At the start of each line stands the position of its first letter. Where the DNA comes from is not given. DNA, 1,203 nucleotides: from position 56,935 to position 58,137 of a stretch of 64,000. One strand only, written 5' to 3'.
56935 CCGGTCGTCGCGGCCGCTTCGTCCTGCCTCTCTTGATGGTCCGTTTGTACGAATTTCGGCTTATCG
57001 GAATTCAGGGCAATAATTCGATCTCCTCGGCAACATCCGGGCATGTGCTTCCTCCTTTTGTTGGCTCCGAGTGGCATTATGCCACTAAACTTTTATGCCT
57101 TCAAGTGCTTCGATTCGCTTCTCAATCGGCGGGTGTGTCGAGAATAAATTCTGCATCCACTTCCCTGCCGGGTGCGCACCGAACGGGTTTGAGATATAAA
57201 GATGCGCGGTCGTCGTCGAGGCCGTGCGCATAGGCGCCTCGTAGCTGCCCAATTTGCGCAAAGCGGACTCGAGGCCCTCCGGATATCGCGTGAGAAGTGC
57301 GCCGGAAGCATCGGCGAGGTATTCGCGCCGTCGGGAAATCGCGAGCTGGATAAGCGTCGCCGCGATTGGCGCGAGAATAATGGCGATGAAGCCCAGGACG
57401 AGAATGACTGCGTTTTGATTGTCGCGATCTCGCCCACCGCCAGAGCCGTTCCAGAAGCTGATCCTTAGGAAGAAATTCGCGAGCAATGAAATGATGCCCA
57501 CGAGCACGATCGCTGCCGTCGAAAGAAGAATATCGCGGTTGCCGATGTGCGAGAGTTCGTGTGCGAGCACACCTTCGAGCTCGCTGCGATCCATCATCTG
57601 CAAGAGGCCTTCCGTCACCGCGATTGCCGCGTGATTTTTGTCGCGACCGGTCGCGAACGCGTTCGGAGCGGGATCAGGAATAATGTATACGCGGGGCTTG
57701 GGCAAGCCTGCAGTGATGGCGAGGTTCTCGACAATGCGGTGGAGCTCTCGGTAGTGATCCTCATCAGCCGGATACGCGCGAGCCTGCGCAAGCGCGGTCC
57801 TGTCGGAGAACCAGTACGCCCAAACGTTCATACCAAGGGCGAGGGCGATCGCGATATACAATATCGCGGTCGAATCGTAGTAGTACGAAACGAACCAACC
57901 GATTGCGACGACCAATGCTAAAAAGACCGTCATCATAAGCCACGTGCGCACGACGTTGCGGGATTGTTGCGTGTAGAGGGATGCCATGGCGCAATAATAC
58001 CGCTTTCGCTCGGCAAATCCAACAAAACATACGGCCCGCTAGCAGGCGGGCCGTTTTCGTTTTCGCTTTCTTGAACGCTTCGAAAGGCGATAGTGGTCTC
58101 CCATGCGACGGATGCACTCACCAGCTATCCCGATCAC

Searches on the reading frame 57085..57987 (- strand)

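Call 33: search_protein_families(library=pfam, proteins=[window:57085-57987:-], max_evalue=0.00001)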
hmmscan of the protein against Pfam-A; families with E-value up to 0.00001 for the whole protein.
window:57085-57987:- (300 aa): 1 family
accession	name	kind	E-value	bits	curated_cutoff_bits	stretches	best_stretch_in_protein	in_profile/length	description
PF01435.24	Peptidase_M48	-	2e-36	126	20.3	1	80-298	5-185/186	Peptidase family M48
